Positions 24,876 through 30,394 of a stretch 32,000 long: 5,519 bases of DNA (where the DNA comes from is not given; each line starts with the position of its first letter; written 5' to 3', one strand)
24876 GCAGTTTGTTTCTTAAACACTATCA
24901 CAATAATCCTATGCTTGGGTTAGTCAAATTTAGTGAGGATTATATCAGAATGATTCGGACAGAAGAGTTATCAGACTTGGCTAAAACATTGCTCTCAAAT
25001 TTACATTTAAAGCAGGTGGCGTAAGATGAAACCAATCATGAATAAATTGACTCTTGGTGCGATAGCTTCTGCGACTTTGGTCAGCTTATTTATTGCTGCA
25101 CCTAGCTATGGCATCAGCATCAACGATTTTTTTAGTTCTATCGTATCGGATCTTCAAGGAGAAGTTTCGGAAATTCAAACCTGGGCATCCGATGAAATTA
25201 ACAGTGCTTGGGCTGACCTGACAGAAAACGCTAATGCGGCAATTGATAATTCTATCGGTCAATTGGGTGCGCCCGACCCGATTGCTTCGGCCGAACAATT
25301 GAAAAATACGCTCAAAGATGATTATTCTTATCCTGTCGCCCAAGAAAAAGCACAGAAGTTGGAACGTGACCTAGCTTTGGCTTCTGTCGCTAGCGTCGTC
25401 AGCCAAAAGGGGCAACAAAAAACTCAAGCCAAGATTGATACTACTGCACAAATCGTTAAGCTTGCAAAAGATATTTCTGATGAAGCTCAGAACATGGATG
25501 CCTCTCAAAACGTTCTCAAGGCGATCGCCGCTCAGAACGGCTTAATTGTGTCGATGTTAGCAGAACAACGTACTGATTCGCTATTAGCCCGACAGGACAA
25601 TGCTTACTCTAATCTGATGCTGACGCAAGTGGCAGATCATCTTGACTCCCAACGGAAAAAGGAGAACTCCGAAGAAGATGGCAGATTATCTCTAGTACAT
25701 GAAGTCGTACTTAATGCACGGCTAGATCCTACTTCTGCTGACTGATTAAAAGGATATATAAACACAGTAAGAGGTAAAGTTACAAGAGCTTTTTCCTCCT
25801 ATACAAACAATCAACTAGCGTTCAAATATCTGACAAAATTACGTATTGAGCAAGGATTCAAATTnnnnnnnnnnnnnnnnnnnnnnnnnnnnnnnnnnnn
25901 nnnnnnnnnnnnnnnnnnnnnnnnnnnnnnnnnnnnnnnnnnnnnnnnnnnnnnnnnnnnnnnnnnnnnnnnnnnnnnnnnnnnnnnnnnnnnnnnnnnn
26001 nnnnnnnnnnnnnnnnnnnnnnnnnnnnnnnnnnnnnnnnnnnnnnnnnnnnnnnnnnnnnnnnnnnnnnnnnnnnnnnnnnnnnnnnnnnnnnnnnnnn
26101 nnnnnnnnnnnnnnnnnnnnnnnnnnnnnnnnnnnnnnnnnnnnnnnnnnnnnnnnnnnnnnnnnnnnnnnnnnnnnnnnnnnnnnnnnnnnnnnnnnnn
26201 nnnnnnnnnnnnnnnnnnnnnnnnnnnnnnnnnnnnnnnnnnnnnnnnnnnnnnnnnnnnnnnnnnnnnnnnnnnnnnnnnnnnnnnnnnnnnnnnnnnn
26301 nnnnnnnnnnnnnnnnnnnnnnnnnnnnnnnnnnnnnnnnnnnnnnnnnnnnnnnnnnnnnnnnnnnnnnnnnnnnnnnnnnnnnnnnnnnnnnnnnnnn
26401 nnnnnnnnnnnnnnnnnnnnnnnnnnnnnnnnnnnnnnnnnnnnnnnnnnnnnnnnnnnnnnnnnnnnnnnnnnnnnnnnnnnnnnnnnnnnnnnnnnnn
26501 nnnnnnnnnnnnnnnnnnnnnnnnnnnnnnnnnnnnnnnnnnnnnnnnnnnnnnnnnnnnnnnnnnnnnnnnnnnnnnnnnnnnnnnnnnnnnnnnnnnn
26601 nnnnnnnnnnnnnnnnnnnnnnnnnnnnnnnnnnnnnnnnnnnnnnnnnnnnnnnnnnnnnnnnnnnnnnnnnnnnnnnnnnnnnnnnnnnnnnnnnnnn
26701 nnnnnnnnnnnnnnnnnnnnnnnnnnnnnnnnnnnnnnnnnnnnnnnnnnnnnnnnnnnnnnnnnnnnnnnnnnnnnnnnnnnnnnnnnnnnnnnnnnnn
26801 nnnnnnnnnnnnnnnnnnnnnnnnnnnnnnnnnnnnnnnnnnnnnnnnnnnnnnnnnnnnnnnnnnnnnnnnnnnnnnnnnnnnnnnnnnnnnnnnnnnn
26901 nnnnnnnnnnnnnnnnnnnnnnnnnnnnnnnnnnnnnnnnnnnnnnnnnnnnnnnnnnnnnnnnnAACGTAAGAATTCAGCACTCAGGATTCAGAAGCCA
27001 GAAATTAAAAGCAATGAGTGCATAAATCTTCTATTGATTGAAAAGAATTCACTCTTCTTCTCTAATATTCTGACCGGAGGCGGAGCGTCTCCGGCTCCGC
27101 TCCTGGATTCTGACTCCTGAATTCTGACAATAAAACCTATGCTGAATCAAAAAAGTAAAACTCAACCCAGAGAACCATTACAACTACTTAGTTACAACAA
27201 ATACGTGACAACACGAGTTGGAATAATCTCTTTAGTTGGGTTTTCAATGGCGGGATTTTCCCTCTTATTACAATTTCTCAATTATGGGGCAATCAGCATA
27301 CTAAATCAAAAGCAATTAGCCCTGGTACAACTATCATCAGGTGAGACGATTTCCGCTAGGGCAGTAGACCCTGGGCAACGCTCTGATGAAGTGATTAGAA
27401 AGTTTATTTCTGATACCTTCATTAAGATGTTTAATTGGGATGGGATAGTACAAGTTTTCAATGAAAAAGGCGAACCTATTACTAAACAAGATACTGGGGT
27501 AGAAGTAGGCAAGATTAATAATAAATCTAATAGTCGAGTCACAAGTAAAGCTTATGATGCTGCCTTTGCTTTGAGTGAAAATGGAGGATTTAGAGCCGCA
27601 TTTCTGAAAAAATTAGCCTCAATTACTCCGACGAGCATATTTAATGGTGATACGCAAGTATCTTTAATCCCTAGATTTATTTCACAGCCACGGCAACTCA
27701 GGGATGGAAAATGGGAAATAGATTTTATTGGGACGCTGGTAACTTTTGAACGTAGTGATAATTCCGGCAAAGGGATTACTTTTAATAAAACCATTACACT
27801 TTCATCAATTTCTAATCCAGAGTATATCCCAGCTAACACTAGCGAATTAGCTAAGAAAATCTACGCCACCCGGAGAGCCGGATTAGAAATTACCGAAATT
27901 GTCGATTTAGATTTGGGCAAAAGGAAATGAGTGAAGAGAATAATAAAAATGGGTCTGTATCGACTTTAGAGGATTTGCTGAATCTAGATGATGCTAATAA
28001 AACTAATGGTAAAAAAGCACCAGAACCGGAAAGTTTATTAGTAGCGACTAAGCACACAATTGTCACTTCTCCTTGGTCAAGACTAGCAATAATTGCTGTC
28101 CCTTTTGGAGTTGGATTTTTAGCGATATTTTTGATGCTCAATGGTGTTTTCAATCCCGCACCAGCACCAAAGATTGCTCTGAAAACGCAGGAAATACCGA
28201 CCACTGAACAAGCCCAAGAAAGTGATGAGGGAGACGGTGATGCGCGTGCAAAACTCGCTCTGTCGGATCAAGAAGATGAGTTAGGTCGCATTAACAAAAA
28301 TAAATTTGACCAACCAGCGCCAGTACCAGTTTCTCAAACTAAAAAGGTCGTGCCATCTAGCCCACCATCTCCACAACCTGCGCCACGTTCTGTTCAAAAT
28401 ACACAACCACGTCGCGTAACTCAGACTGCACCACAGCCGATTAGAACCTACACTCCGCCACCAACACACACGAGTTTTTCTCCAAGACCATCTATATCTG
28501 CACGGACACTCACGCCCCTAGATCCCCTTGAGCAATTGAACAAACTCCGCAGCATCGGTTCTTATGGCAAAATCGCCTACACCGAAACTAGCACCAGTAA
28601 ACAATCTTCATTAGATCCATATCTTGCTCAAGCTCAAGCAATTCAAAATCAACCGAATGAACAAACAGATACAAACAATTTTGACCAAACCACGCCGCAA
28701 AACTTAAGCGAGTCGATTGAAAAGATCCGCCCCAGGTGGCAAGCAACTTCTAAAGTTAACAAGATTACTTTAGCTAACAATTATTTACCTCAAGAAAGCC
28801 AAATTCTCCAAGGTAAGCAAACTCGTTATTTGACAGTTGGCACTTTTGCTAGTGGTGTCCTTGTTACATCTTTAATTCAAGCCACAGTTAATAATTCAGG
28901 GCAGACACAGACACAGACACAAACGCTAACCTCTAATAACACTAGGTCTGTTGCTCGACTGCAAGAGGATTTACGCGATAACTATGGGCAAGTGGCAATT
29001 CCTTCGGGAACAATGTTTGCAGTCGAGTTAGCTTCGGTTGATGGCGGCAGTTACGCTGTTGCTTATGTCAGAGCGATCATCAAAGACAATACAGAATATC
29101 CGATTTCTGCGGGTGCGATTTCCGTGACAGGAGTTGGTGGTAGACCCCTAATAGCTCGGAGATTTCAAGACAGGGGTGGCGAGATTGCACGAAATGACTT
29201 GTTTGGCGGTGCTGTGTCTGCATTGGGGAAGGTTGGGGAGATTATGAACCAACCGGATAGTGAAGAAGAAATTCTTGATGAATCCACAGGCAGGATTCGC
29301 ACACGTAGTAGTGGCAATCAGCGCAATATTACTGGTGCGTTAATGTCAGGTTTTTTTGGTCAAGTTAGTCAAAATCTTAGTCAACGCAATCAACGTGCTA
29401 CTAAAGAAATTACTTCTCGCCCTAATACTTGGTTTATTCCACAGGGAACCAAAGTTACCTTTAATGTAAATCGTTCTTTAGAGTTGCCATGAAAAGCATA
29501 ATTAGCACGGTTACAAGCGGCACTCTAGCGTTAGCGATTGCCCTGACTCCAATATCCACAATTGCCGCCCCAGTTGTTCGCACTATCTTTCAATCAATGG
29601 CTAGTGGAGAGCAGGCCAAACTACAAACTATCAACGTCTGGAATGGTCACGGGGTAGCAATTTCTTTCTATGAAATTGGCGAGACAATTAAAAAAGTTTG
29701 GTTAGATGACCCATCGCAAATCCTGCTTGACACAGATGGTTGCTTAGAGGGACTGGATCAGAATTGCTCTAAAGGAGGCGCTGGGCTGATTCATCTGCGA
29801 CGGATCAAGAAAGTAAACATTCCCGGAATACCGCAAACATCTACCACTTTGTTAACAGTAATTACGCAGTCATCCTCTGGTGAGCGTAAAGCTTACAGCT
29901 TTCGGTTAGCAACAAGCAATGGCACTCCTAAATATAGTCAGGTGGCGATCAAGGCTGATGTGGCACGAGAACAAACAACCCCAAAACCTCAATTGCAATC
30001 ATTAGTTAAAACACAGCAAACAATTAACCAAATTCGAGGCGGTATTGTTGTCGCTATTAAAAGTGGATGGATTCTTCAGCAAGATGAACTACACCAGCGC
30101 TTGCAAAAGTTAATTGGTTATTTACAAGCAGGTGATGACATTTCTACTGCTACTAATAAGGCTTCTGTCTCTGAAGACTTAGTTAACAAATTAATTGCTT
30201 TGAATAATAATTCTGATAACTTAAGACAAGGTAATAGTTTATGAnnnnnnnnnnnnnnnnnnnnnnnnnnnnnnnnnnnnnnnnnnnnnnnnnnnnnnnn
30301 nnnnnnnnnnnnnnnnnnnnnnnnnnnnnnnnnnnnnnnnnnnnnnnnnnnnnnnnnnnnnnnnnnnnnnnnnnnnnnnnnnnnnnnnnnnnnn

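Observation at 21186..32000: Ten-gene T4SS/conjugation operon, likely the poorly characterised cyanobacterial MPF_C type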

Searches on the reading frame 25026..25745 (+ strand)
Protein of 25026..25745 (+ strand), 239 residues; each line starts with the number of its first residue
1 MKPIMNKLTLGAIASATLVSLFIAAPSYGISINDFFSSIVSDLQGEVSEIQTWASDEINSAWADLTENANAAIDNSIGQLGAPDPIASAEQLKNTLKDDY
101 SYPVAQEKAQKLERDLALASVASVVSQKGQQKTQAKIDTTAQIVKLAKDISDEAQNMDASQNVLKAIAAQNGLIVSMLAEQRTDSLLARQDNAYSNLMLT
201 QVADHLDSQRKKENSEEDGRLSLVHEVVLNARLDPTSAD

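Call 4: search_protein_families(library=pfam, proteins=[window:25026-25745:+], max_evalue=0.1)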
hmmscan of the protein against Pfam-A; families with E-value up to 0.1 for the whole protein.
window:25026-25745:+ (239 aa): 0 families

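Call 16: search_protein_families(library=ncbifam, proteins=[window:25026-25745:+], max_evalue=0.1)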
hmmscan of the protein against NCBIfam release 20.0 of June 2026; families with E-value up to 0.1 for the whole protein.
window:25026-25745:+ (239 aa): 0 families

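Call 25: find_homologous_proteins(query=window:25026-25745:+, max_evalue=0.001)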
Query window:25026-25745:+ (239 aa): 132 proteins with E <= 0.001 among 1418 candidates; the best 120 are listed.
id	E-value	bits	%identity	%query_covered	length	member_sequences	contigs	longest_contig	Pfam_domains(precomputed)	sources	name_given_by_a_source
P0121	1.1e-126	439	90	100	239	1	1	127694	-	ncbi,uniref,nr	ncbi:hypothetical protein LC653_13095 [Nostoc sp. CHAB 5784]|uniref:hypothetical protein n=1 Tax=Nos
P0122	5.5e-126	436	89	100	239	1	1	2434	-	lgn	-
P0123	1.3e-124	432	89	100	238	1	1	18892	-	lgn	-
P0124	2.7e-124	431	88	100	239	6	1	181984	-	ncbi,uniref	ncbi:hypothetical protein [Nostoc sp. CALU 546]|uniref:hypothetical protein n=1 Tax=Nostoc sp. CALU 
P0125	2.6e-123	428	88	100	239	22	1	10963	-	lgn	-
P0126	3.1e-123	427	87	100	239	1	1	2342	-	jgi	jgi:hypothetical protein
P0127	4.4e-123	427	89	98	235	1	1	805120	-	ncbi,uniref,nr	ncbi:Methyl-accepting chemotaxis protein (plasmid) [Nostoc flagelliforme CCNUN1]|uniref:Methyl-accep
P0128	1.2e-122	426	88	98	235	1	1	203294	-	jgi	jgi:hypothetical protein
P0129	1.6e-122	425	88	98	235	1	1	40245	-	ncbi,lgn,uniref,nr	ncbi:hypothetical protein [Nostoc sp. NMS4]|uniref:hypothetical protein n=1 Tax=Nostoc sp. NMS4 TaxI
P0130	1.8e-122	425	88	98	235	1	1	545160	-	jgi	jgi:hypothetical protein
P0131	2.0e-122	425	88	100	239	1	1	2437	-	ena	-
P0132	3.9e-122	424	87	98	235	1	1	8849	-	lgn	-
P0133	1.0e-121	422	87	98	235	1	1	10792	-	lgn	-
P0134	1.2e-121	422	87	98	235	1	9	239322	-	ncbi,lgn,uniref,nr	ncbi:Methyl-accepting chemotaxis protein (plasmid) [Nostoc flagelliforme CCNUN1]|uniref:Methyl-accep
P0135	3.2e-121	421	87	98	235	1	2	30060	-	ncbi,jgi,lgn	jgi:hypothetical protein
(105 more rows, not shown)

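Call 28: search_solved_structures(query=A2, max_evalue=10)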
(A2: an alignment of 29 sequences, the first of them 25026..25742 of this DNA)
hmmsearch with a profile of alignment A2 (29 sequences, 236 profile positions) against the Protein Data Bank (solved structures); distinct sequences matched with E-value up to 10: 13.
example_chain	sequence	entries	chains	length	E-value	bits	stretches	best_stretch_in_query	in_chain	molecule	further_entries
3piw_A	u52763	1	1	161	0.32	13.7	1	148-198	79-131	Type I interferon 2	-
8c44_A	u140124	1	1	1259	0.65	12.7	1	54-166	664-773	PfEMP1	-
8c3y_A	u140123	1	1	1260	0.65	12.7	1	54-166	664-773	PfEMP1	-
1sky_E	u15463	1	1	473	0.85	12.3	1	64-127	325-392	F1-ATPASE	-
8spv_D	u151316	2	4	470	1.1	12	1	64-127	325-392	ATP synthase subunit beta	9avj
9avj_D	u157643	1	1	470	1.1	12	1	64-127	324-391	ATP synthase subunit beta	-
9avj_F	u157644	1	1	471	1.1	11.9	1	64-127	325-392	ATP synthase subunit beta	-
8spw_D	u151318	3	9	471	1.1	11.9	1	64-127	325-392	ATP synthase subunit beta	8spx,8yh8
6n2y_D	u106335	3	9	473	1.1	11.9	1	64-127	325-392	ATP synthase subunit beta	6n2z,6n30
7l1q_D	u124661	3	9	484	1.2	11.9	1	64-127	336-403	ATP synthase subunit beta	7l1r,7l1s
7xkh_D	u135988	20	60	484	1.2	11.9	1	64-127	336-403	ATP synthase subunit beta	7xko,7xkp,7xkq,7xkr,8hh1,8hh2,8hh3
4xd7_D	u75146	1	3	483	1.2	11.9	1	64-127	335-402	ATP synthase subunit beta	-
8j0s_D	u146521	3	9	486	1.9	11.2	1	73-129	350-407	ATP synthase subunit beta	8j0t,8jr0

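Call 39: predict_structure(alignment_id=A2)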
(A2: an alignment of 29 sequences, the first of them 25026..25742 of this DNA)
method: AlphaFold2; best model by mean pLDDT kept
length: 239 residues; sequences in the alignment: 29
mean_pLDDT: 38.7   pTM: 0.29
mean pLDDT of the five models: 38.7, 38.1, 35.7, 33.4, 32.2
residues with pLDDT >= 90: 0; 70-90: 0; 50-70: 23; < 50: 216
segments of 3 or more residues with pLDDT < 50: 1-130, 142-144, 158-182, 184-186, 189-234, 237-239
pLDDT, mean of each block of 10 residues (from residue 1): 33 36 35 30 29 33 29 26 34 37 31 35 39 50 50 51 44 45 48 39 40 44 43 47
secondary structure, 60 per line:
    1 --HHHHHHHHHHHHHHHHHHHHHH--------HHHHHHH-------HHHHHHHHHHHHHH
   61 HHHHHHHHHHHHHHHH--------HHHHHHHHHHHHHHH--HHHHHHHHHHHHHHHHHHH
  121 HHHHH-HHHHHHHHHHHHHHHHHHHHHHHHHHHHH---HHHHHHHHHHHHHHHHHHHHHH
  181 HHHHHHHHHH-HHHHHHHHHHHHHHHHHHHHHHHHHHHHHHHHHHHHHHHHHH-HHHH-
elements in order: H3-24 H33-39 H47-76 H85-99 H102-125 H127-155 H159-190 H192-233 H235-238

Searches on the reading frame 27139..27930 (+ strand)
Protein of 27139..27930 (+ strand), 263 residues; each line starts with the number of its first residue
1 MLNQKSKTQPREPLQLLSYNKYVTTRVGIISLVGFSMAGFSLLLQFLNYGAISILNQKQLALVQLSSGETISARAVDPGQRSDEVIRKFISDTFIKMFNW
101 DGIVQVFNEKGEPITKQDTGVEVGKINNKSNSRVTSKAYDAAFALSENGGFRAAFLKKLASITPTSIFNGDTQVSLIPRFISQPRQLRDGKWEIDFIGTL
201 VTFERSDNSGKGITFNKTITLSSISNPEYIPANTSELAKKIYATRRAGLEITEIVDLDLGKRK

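Call 4: search_protein_families(library=pfam, proteins=[window:27139-27930:+], max_evalue=0.1)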
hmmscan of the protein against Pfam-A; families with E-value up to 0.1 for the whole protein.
window:27139-27930:+ (263 aa): 2 families
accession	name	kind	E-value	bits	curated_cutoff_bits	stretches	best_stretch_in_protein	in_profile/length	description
PF16064.11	DUF4806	-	0.053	14.3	25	0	80-104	44-68/90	Domain of unknown function (DUF4806)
PF13287.12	Fn3_assoc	-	0.083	13.5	23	0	135-157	24-46/59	Fn3 associated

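Call 16: search_protein_families(library=ncbifam, proteins=[window:27139-27930:+], max_evalue=0.1)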
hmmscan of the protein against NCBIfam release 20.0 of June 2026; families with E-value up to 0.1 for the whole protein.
window:27139-27930:+ (263 aa): 0 families

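Call 43: search_solved_structures(query=A3, max_evalue=10)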
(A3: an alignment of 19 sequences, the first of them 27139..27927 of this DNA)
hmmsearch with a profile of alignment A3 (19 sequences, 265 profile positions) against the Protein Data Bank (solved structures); distinct sequences matched with E-value up to 10: 1.
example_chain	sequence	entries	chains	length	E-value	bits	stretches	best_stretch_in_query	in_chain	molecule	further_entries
1vm6_A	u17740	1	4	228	0.27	13.7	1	155-219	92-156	Dihydrodipicolinate reductase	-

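Call 59: search_protein_families(library=pfam, alignment_id=A3, max_evalue=10)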
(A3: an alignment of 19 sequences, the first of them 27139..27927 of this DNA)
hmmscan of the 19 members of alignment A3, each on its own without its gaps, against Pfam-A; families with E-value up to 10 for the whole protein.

A. member 1, window:27139-27927:+ (263 aa): 2 families
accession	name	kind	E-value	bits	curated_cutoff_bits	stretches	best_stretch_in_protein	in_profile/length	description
PF16064.11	DUF4806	-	0.053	14.3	25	1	80-104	44-68/90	Domain of unknown function (DUF4806)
PF13287.12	Fn3_assoc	-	0.083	13.5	23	0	135-157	24-46/59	Fn3 associated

B. families by the number of members that match (of 19 scanned): 3 families
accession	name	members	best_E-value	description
PF16064.11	DUF4806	15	0.0026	Domain of unknown function (DUF4806)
PF13287.12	Fn3_assoc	2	0.0058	Fn3 associated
PF11423.14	Repressor_Mnt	1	0.0042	Regulatory protein Mnt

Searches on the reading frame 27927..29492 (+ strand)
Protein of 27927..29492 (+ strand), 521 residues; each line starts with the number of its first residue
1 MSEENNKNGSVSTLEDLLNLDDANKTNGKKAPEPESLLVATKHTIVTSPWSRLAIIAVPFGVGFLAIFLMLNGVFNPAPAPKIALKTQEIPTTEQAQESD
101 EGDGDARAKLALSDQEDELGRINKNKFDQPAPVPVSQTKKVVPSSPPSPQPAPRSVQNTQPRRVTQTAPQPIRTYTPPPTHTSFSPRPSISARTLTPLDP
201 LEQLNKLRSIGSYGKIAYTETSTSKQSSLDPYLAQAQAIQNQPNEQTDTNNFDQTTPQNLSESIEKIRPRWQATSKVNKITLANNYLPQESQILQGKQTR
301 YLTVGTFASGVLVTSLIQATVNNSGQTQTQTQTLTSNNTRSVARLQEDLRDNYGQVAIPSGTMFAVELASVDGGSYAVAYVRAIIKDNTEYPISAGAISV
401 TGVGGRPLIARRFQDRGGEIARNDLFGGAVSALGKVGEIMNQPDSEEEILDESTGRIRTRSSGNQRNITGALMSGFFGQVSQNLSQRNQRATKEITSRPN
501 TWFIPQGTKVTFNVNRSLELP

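Call 4: search_protein_families(library=pfam, proteins=[window:27927-29492:+], max_evalue=0.1)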
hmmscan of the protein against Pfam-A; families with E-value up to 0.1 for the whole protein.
window:27927-29492:+ (521 aa): 2 families
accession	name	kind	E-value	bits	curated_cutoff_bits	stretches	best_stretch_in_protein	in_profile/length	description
PF03743.19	TrbI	-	1.7e-16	61.1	35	1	301-520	1-188/188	Bacterial conjugation TrbI-like protein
PF19119.5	DUF5803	-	0.013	15.5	25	1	213-305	78-170/196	Family of unknown function (DUF5803)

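Call 16: search_protein_families(library=ncbifam, proteins=[window:27927-29492:+], max_evalue=0.1)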
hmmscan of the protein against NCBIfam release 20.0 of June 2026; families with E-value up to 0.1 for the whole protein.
window:27927-29492:+ (521 aa): 0 families

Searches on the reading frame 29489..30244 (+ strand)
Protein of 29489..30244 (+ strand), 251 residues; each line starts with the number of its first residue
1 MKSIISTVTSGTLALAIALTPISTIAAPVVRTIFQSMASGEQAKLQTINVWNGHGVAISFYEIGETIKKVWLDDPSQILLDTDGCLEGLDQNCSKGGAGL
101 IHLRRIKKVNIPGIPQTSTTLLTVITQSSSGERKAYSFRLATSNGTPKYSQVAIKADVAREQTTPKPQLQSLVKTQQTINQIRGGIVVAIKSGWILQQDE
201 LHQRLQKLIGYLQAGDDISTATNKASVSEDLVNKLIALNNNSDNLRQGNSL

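Call 4: search_protein_families(library=pfam, proteins=[window:29489-30244:+], max_evalue=0.1)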
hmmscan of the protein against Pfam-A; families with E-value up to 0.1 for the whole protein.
window:29489-30244:+ (251 aa): 0 families

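Call 16: search_protein_families(library=ncbifam, proteins=[window:29489-30244:+], max_evalue=0.1)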
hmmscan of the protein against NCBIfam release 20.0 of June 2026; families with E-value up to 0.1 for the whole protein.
window:29489-30244:+ (251 aa): 1 family
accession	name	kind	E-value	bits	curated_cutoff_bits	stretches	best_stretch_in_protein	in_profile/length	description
TIGR00841.1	bass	subfamily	0.073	12.3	326.3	0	4-48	115-158/321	bile acid:sodium symporter family transporter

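Call 44: search_solved_structures(query=A4, max_evalue=10)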
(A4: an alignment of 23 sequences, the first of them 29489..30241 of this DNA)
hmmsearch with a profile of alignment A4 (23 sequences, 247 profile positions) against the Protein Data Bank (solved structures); distinct sequences matched with E-value up to 10: 3.
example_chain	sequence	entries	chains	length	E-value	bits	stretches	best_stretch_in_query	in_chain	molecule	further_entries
6qlc_A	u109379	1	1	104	0.31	13.2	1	178-240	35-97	ssDNA binding RNA Polymerase cofactor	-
6ywe_L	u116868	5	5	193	0.71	12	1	194-243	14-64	uL17m | 50S ribosomal protein L17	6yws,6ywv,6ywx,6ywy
9d01_A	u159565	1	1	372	1.7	10.8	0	99-126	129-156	a-iTHR-201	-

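Call 60: search_protein_families(library=pfam, alignment_id=A4, max_evalue=10)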
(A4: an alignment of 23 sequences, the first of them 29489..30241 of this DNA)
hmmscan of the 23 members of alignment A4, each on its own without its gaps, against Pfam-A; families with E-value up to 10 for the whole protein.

A. member 1, window:29489-30241:+ (251 aa): 0 families

B. families by the number of members that match (of 23 scanned): 10 families
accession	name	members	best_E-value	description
PF09748.14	Med10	4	0.056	Transcription factor subunit Med10 of Mediator complex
PF17190.9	RecG_N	2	0.021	RecG N-terminal helical domain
PF00482.28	T2SSF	2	0.2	Type II secretion system (T2SS), protein F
PF20311.3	DUF6607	2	0.25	Family of unknown function (DUF6607)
PF14712.11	Snapin_Pallidin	1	0.045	Snapin/Pallidin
PF17741.6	DUF5578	1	0.085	Family of unknown function (DUF5578)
PF13189.12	Cytidylate_kin2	1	0.14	Cytidylate kinase-like family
PF13510.11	Fer2_4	1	0.16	2Fe-2S iron-sulfur cluster binding domain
PF21981.2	RecX_HTH3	1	0.22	RecX, third three-helix domain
PF10666.15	Phage_TAC_8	1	0.23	Phage tail assembly chaperone protein Gp14 ()A118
